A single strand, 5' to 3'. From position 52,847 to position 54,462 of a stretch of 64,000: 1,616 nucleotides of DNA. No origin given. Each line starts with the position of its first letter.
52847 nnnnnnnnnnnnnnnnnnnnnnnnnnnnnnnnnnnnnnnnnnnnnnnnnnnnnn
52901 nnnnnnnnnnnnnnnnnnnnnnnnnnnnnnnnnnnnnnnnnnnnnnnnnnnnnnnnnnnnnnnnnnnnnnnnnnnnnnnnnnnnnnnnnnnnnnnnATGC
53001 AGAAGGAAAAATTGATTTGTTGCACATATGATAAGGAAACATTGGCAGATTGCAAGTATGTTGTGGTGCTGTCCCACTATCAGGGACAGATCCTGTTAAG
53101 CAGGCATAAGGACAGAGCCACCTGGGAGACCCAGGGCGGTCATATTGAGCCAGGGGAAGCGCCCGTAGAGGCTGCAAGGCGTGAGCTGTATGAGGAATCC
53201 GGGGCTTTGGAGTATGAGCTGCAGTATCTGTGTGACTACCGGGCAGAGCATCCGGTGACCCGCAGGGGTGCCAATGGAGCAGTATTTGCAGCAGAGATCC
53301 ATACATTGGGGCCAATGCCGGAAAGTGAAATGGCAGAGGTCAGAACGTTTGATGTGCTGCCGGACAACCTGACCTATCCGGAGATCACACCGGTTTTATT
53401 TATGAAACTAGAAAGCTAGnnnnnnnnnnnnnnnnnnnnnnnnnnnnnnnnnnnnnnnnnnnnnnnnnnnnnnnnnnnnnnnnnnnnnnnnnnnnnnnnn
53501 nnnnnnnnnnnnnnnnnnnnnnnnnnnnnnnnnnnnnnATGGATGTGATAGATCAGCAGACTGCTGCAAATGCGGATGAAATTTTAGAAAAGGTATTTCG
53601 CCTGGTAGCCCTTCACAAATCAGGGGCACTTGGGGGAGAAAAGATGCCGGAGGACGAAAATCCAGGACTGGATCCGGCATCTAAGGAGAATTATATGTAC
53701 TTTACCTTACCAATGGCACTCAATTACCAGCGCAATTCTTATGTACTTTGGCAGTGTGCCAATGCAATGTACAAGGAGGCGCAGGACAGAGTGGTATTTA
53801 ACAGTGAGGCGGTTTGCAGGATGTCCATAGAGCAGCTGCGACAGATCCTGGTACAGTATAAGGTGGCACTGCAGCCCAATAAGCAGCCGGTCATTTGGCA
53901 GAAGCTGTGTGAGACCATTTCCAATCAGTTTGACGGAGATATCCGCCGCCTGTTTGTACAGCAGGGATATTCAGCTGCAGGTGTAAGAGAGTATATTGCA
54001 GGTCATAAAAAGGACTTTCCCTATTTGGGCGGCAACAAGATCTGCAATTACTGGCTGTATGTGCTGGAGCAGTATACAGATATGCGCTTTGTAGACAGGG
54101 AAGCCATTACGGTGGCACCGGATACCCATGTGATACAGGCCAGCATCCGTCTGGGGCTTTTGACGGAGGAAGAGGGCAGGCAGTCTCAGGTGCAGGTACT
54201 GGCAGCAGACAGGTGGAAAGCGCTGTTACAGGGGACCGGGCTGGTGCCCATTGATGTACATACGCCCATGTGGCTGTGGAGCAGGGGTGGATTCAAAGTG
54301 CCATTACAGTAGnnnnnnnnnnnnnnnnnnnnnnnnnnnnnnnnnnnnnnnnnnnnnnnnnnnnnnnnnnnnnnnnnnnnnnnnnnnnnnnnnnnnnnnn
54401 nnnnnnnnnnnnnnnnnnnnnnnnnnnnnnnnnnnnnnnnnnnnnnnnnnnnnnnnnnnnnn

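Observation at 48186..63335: spoVA operon split: spoVAA-AB-AC and spoVAD-AE separated by 11.8 kb bounded by repeat copies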

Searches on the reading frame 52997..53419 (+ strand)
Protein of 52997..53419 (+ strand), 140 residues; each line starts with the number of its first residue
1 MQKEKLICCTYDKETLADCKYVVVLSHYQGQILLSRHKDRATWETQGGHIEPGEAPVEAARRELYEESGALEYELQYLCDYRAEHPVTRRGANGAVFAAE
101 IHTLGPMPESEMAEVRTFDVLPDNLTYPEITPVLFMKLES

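Call 4: search_protein_families(library=pfam, proteins=[window:52997-53419:+])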
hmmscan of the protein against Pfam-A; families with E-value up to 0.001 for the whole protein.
window:52997-53419:+ (140 aa): 1 family
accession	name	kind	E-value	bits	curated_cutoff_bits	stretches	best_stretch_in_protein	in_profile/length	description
PF00293.34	NUDIX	-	1.1e-12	48.5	21.1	1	23-116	8-111/134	NUDIX domain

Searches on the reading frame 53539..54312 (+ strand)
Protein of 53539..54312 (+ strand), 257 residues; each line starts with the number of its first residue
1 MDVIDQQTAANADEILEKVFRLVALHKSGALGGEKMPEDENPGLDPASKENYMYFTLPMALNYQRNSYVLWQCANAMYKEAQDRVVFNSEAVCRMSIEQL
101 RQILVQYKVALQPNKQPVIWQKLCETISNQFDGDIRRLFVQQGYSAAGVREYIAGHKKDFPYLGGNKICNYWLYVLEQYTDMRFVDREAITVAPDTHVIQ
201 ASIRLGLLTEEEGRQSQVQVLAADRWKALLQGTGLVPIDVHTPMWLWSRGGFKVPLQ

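Call 4: search_protein_families(library=pfam, proteins=[window:53539-54312:+])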
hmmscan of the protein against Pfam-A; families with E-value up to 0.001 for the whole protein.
window:53539-54312:+ (257 aa): 0 families

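Call 66: find_homologous_proteins(query=window:53539-54312:+, max_evalue=1e-10)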
Query window:53539-54312:+ (257 aa): 3416 proteins with E <= 1e-10 among 4133 candidates; the best 120 are listed.
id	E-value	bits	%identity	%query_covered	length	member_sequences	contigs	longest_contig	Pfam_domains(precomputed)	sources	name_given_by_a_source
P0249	5.8e-149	513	86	100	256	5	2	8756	-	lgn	-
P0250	4.9e-147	506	100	88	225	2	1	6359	-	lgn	-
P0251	6.0e-135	467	79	98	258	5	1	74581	-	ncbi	-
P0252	3.5e-117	409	72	96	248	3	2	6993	-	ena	-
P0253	4.1e-117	408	74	95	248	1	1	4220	-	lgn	-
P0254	4.3e-117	408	72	95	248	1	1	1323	-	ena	-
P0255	1.2e-116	407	71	96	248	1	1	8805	-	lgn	-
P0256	3.4e-116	405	69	96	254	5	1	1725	-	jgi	-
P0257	3.8e-116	405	70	96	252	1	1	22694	-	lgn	-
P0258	1.1e-115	404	70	96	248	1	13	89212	-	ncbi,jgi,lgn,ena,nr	ncbi:MAG: hypothetical protein E7261_08995 [Lachnospiraceae bacterium]|nr:hypothetical protein [Lach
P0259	1.2e-115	404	70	95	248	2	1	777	-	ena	-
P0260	2.8e-115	402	70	95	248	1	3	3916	-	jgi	-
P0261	3.1e-115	402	71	96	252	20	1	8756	-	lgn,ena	-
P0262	6.0e-115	401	69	97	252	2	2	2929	-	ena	-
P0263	1.4e-114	400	70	96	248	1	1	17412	-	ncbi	-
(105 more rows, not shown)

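Call 67: find_encoding_contigs(protein=P0251, flank=10000, max_places=1)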
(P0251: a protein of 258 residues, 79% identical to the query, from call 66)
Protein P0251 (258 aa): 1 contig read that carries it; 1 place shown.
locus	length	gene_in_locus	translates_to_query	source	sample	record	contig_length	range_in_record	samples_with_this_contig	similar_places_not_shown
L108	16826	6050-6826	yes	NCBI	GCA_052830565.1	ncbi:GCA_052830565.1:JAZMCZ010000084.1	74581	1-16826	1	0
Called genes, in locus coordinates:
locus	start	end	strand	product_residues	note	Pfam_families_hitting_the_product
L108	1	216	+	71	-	?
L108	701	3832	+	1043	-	PF16483:Glyco_hydro_64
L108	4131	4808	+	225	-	PF00702:Hydrolase, PF13419:HAD_2, PF13242:Hydrolase_like (weak)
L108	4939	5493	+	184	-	PF01863:YgjP-like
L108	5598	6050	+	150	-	PF00293:NUDIX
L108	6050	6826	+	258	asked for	-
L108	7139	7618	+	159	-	PF11188:DUF2975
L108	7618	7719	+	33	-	-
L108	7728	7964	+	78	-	PF12844:HTH_19 (weak), PF13443:HTH_26, PF01381:HTH_3 (weak)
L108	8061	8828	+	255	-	PF00459:Inositol_P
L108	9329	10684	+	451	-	PF00070:Pyr_redox (faint), PF01262:AlaDh_PNT_C (faint), PF02254:TrkA_N, PF03435:Sacchrp_dh_NADP (weak), PF03721:UDPG_MGDP_dh_N (weak), PF02080:TrkA_C, PF02254:TrkA_N, PF02080:TrkA_C, +5 more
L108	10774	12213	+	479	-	PF02386:TrkH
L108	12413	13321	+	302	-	PF01370:Epimerase, PF16363:GDP_Man_Dehyd (faint), PF04321:RmlD_sub_bind (weak)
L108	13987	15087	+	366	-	PF01145:Band_7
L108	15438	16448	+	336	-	PF07451:SpoVAD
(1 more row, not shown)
